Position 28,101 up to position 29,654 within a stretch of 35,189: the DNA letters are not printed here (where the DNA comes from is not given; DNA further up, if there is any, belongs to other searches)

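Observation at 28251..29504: CheW-like domain fused through a single TM helix to a periplasmic LysM domain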

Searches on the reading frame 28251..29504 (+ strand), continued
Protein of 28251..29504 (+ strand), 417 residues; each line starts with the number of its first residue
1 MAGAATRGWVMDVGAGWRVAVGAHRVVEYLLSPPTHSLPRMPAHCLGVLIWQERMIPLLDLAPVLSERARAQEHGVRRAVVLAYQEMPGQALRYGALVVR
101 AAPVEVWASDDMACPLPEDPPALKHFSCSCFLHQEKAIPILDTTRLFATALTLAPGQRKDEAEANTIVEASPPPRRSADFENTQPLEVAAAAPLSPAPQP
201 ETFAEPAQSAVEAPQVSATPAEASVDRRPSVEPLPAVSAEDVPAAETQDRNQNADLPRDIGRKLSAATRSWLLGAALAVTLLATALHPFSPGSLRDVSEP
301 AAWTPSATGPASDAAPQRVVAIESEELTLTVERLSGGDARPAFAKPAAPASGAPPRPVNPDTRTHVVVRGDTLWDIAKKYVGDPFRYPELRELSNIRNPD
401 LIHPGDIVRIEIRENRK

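Call 16: find_encoding_contigs(protein=P0041, flank=10000, max_places=2)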
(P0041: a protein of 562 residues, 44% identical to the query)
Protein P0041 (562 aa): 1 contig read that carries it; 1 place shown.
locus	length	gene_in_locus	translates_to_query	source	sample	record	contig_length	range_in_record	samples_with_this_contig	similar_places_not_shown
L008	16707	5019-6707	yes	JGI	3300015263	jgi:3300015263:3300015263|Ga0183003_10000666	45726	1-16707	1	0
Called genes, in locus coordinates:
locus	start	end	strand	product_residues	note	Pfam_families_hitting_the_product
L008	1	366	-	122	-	?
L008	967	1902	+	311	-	PF02668:TauD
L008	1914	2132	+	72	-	-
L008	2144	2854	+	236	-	-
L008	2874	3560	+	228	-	PF09559:Cas6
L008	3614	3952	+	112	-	PF04358:DsrC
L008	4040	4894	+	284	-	PF00581:Rhodanese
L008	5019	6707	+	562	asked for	PF01584:CheW, PF01476:LysM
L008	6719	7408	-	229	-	PF13640:2OG-FeII_Oxy_3, PF18331:PKHD_C (weak)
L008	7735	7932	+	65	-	-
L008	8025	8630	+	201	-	PF13640:2OG-FeII_Oxy_3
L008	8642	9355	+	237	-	PF01925:TauE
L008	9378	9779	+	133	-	PF00383:dCMP_cyt_deam_1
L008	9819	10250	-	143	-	-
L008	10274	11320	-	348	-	PF21739:DUF6866_N, PF21740:DUF6866_C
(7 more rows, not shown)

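Call 17: find_encoding_contigs(protein=P0068, flank=10000, max_places=2)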
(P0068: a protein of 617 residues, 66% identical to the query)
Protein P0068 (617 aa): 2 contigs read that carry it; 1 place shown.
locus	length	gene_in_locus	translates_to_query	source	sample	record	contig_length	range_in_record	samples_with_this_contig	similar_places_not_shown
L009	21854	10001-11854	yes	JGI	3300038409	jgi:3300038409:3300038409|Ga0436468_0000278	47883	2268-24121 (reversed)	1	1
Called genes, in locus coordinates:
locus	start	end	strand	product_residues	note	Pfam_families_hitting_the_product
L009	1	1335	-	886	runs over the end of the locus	PF14827:dCache_3, PF00512:HisKA, PF02518:HATPase_c, PF00072:Response_reg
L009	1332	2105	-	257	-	PF12849:PBP_like_2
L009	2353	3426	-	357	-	PF00581:Rhodanese, PF26341:AAA_SelU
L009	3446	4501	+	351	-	PF00586:AIRS, PF02769:AIRS_C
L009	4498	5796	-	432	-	PF07690:MFS_1, PF11700:ATG22, PF13347:MFS_2, PF07690:MFS_1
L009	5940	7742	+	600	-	PF05157:MshEN, PF00437:T2SSE, PF20720:nSTAND3 (faint), PF25199:nSTAND_NTPase5 (faint)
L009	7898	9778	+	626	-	PF00512:HisKA, PF02518:HATPase_c, PF00072:Response_reg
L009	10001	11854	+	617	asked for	PF01584:CheW, PF01476:LysM (weak)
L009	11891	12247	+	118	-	PF20332:DUF6627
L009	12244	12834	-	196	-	-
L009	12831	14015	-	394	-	PF13088:BNR_2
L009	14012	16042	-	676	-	PF00884:Sulfatase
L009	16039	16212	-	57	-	-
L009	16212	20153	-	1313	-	PF01590:GAF (weak), PF13185:GAF_2, PF13426:PAS_9, PF08447:PAS_3, PF01590:GAF, PF13185:GAF_2, PF00990:GGDEF, PF00563:EAL, +5 more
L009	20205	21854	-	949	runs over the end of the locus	PF13426:PAS_9 (faint), PF08447:PAS_3, PF01590:GAF, PF13185:GAF_2, PF13492:GAF_3, PF00990:GGDEF, PF00563:EAL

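Call 27: find_encoding_contigs(protein=P0007, flank=10000, max_places=1)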
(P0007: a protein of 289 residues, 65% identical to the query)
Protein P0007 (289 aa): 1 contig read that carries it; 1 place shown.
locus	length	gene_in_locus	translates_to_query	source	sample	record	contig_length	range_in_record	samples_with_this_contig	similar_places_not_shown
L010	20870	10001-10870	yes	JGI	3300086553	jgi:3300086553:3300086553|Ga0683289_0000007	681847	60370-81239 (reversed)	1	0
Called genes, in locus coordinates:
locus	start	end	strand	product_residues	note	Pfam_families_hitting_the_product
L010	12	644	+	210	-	PF00072:Response_reg, PF00196:GerE, PF08281:Sigma70_r4_2 (weak)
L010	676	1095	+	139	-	PF00072:Response_reg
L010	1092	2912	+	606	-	PF08447:PAS_3, PF13426:PAS_9 (weak), PF00990:GGDEF, PF00563:EAL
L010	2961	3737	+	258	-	PF00072:Response_reg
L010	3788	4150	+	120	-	PF00072:Response_reg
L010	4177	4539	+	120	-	PF00072:Response_reg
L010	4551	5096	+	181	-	PF01584:CheW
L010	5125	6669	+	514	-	PF00672:HAMP, PF00015:MCPsignal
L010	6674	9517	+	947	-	PF01627:Hpt, PF02518:HATPase_c, PF01584:CheW, PF00072:Response_reg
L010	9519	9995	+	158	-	-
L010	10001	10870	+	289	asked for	PF01584:CheW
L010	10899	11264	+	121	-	PF00072:Response_reg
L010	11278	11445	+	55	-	-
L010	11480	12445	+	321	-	PF01073:3Beta_HSD, PF01370:Epimerase, PF04321:RmlD_sub_bind, PF07993:NAD_binding_4, PF16363:GDP_Man_Dehyd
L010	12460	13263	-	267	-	PF27522:YDMC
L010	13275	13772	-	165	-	PF00903:Glyoxalase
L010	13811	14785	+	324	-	PF03401:TctC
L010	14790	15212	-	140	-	PF00027:cNMP_binding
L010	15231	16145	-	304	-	PF08450:SGL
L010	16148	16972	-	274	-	PF13483:Lactamase_B_3, PF00753:Lactamase_B, PF12706:Lactamase_B_2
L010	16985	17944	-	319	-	PF00701:DHDPS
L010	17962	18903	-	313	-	PF03401:TctC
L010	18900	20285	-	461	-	PF03972:MmgE_PrpD_N, PF19305:MmgE_PrpD_C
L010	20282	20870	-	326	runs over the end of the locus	PF03401:TctC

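Call 28: find_encoding_contigs(protein=P0014, flank=10000, max_places=1)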
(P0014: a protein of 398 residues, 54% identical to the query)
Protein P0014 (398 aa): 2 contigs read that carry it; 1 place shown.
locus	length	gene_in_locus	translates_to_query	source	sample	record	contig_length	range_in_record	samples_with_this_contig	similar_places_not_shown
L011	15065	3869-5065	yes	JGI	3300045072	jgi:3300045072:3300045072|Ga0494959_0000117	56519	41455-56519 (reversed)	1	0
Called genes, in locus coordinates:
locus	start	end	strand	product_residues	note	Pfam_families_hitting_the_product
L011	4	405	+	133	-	PF00015:MCPsignal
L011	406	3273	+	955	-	PF01627:Hpt, PF02518:HATPase_c, PF01584:CheW, PF00072:Response_reg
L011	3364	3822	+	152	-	-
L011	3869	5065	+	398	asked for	PF01584:CheW (weak)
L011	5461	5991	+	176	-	-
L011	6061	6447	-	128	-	PF04430:DUF498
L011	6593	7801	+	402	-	PF00155:Aminotran_1_2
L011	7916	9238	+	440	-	PF03447:NAD_binding_3, PF00742:Homoserine_dh, PF01842:ACT, PF22629:ACT_AHAS_ss (weak)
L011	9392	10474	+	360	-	PF00291:PALP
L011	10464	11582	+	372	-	-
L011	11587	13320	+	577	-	PF01368:DHH, PF02272:DHHA1, PF17768:RecJ_OB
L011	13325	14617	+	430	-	PF01370:Epimerase, PF04321:RmlD_sub_bind (faint), PF13460:NAD_binding_10, PF13781:DoxX_3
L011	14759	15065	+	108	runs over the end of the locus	PF10027:DUF2269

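Call 29: find_encoding_contigs(protein=P0025, flank=10000, max_places=1)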
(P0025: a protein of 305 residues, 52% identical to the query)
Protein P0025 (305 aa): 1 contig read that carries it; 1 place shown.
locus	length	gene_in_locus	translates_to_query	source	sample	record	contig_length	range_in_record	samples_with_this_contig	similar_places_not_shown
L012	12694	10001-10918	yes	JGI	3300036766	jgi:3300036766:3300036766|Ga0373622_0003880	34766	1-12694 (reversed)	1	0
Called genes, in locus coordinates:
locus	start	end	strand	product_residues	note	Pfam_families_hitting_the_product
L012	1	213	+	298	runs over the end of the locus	-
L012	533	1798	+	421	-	PF01590:GAF (faint), PF13185:GAF_2 (weak), PF07730:HisKA_3, PF02518:HATPase_c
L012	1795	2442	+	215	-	PF00072:Response_reg, PF00196:GerE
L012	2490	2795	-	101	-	PF07238:PilZ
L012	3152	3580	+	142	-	PF00072:Response_reg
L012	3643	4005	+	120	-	PF00072:Response_reg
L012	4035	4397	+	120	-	PF00072:Response_reg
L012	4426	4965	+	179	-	PF01584:CheW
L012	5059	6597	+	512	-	PF02203:TarH, PF12729:4HB_MCP_1, PF00672:HAMP, PF00015:MCPsignal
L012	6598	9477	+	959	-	PF01627:Hpt, PF02518:HATPase_c, PF01584:CheW, PF00072:Response_reg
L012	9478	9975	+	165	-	-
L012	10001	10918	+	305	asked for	PF01584:CheW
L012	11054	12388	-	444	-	PF22694:CtpB_N-like, PF00595:PDZ, PF13180:PDZ_2, PF17820:PDZ_6, PF03572:Peptidase_S41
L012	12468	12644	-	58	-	PF01551:Peptidase_M23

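Call 34: find_homologous_proteins(query=A1, max_evalue=0.00001)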
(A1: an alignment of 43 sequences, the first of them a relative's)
Query A1 (43 sequences) (542 aa, profile of the alignment): 54 proteins with E <= 0.00001 among 8000 candidates.
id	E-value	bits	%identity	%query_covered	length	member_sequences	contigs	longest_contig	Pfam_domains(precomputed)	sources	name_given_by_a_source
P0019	4.0e-150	520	67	100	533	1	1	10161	PF01584.25,PF01476.27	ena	-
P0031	2.0e-146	508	65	26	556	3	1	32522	PF01584.25,PF01476.27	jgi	-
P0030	3.5e-146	507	65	26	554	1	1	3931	PF01584.25,PF01476.27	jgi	-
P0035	6.0e-146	506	60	29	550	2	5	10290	PF01584.25,PF01476.27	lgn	-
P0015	1.6e-145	505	100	100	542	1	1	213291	PF01584.25,PF01476.27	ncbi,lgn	-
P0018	4.4e-144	500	67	100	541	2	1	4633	PF01584.25,PF01476.27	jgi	-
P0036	2.5e-143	498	48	18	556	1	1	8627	PF01584.25,PF01476.27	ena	-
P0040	6.5e-143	496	52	39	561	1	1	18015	PF01584.25,PF01476.27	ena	-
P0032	1.3e-140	489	56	32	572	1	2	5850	PF01584.25,PF01476.27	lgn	-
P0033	9.9e-140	486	37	27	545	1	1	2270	PF01584.25,PF01476.27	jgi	jgi:chemotaxis signal transduction protein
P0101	5.1e-139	483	67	26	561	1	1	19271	PF01584.25,PF01476.27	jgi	-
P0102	1.5e-137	479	65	26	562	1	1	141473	PF01584.25,PF01476.27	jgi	-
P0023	9.8e-136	473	66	94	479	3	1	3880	PF01584.25,PF01476.27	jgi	-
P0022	1.2e-134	469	65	94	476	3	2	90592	PF01584.25,PF01476.27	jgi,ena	-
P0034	7.3e-134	466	39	30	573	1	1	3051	PF01584.25,PF01476.27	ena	-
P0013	1.4e-133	465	78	94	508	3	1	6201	PF01584.25,PF01476.27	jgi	-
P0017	1.3e-132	462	77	94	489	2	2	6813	PF01584.25,PF01476.27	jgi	jgi:chemotaxis signal transduction protein/LysM repeat protein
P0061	3.7e-131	457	57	25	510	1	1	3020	PF01584.25,PF01476.27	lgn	-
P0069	4.7e-130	454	56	17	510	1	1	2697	PF01584.25,PF01476.27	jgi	jgi:chemotaxis signal transduction protein/LysM repeat protein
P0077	1.4e-123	432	59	25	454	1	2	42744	PF01584.25,PF01476.27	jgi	jgi:chemotaxis signal transduction protein/nucleoid-associated protein YgaU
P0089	7.0e-120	420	57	25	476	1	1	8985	PF01584.25,PF01476.27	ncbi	-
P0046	2.4e-119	418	65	25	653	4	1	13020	PF01584.25,PF01476.27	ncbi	-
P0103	4.9e-110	388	55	26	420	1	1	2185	PF01584.25,PF01476.27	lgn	-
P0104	1.3e-108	383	54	31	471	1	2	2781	PF01584.25,PF01476.27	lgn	-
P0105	3.7e-108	382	68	30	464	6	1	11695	PF01584.25,PF01476.27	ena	-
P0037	1.4e-105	373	67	27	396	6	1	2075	PF01584.25,PF01476.27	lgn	-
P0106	1.8e-104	369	60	25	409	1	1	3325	PF01584.25,PF01476.27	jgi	jgi:chemotaxis signal transduction protein/nucleoid-associated protein YgaU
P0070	7.9e-102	361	62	29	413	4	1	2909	PF01584.25,PF01476.27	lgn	-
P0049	3.2e-100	355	65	31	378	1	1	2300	PF01584.25,PF01476.27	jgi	jgi:chemotaxis signal transduction protein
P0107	1.8e-99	353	65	29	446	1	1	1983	PF01584.25,PF01476.27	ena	-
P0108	2.8e-98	349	63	32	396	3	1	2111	PF01584.25,PF01476.27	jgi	jgi:chemotaxis signal transduction protein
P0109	4.1e-96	342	71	28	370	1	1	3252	PF01584.25,PF01476.27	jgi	jgi:chemotaxis signal transduction protein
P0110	1.7e-92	330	68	29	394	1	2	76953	PF01584.25,PF01476.27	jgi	jgi:chemotaxis signal transduction protein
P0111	2.3e-92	329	69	26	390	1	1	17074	PF01584.25,PF01476.27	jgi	jgi:chemotaxis signal transduction protein/LysM repeat protein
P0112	2.7e-92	329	72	26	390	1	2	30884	PF01584.25,PF01476.27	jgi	jgi:chemotaxis signal transduction protein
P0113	8.9e-87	311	64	28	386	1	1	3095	PF01584.25,PF01476.27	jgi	jgi:chemotaxis signal transduction protein/nucleoid-associated protein YgaU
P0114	3.2e-86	309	59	31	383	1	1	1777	PF01584.25,PF01476.27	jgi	jgi:chemotaxis signal transduction protein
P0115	1.3e-84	304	60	32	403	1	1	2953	PF01584.25,PF01476.27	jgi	jgi:chemotaxis signal transduction protein/nucleoid-associated protein YgaU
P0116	1.8e-81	294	44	22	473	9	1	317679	PF01584.25,PF01476.27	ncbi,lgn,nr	ncbi:MAG: LysM peptidoglycan-binding domain-containing protein [Desulfobacteraceae bacterium]|nr:Lys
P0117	9.8e-80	288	45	20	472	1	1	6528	PF01584.25,PF01476.27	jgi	jgi:chemotaxis signal transduction protein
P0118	3.9e-62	230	62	9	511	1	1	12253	PF01584.25,PF01476.27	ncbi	ncbi:MAG: chemotaxis protein CheW [Thiohalomonadaceae bacterium]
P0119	9.9e-55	205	70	34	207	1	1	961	PF01476.27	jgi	-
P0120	1.4e-54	205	71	34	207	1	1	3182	PF01476.27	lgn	-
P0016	9.6e-54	202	82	32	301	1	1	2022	PF01476.27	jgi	-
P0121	1.1e-53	202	71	38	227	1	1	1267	PF01476.27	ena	-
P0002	3.6e-51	194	48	45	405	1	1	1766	PF01584.25,PF01476.27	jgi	jgi:nucleoid-associated protein YgaU/chemotaxis signal transduction protein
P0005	8.9e-48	182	54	40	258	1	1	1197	PF01476.27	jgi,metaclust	metaclust:\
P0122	1.6e-15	76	43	13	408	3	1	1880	PF01476.27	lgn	-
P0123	4.0e-12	65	55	9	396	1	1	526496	PF16538.12,PF01476.27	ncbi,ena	-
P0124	3.9e-10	58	42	10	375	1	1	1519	PF01476.27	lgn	-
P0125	2.3e-7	49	44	9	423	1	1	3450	PF01476.27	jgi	jgi:hypothetical protein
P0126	2.8e-7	49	46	8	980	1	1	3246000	PF01476.27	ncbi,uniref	ncbi:LysM peptidoglycan-binding domain-containing protein [Luteococcus sp. OSA5]|uniref:LysM peptido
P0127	2.2e-6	46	47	7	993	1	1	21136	PF03704.24,PF01476.27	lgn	-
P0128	9.9e-6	44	20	22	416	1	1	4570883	PF01584.25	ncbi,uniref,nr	ncbi:chemotaxis protein CheW [Stenotrophomonas sp. SAU14A_NAIMI4_5]|uniref:chemotaxis protein CheW n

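Call 54: predict_structure(alignment_id=A3)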
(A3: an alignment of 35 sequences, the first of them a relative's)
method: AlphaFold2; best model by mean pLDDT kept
length: 417 residues; sequences in the alignment: 35
mean_pLDDT: 69.1   pTM: 0.42
mean pLDDT of the five models: 69.1, 69.0, 68.1, 67.8, 67.2
residues with pLDDT >= 90: 152; 70-90: 81; 50-70: 34; < 50: 150
segments of 3 or more residues with pLDDT < 50: 154-265, 290-311, 339-352
pLDDT, mean of each block of 10 residues (from residue 1): 81 95 97 91 90 95 81 78 94 96 95 92 92 95 89 48 41 38 36 39 34 34 33 37 34 36 51 83 74 37 37 76 92 71 43 66 92 90 86 65 91 79
secondary structure, 60 per line:
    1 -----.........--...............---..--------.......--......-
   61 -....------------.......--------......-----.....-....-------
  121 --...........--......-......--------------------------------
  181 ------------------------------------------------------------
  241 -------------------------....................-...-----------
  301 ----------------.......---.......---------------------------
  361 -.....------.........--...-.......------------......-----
elements in order: E6-14 E17-22 E26-31 E45-51 E54-59 H62-65 E78-84 E93-98 E104-108 H123-126 E127-133 E136-141 H143-148 H266-285 E317-323 E327-333 E362-366 H373-381 H388-394 E407-412
